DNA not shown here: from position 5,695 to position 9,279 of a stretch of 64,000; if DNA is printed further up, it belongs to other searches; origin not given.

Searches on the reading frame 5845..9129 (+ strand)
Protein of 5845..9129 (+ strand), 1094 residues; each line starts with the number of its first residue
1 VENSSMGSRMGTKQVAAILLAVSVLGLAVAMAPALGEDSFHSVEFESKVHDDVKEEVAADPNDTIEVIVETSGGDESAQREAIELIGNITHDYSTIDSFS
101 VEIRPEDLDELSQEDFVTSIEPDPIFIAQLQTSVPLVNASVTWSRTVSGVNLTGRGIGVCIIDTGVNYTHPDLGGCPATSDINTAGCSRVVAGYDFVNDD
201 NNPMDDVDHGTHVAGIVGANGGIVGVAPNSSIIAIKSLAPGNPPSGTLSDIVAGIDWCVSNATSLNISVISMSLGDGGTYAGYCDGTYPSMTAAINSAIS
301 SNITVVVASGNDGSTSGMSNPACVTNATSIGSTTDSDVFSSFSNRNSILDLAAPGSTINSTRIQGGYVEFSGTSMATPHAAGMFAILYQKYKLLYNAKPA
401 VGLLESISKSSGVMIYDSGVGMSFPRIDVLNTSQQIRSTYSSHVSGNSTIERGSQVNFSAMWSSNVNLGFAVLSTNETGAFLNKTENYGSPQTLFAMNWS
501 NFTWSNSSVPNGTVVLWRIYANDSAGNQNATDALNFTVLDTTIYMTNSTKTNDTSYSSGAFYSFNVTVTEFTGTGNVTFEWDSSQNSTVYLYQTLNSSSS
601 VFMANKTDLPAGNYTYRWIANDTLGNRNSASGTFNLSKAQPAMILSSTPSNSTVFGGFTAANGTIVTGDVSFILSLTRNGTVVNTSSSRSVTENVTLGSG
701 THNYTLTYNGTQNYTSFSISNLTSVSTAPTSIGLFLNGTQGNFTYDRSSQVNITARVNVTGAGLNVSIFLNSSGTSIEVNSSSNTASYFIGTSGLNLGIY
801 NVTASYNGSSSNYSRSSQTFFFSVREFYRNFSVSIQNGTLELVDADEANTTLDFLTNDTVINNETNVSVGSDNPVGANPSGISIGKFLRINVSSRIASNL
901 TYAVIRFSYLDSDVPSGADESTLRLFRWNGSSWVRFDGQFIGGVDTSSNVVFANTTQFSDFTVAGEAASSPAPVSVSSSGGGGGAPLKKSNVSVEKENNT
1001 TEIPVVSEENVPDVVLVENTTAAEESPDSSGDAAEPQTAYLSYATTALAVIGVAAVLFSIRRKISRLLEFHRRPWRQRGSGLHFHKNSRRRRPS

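Call 19: search_protein_families(library=pfam, proteins=[window:5845-9129:+], max_evalue=0.001)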
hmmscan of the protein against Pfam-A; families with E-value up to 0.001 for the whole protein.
window:5845-9129:+ (1094 aa): 2 families
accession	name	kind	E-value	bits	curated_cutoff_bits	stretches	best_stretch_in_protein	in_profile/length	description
PF00082.27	Peptidase_S8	-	1.4e-47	162.9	21.8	1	154-394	1-260/288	Subtilase family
PF16640.11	Big_3_5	-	0.00017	22.5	35.5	1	749-820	12-83/88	Bacterial Ig-like domain (group 3)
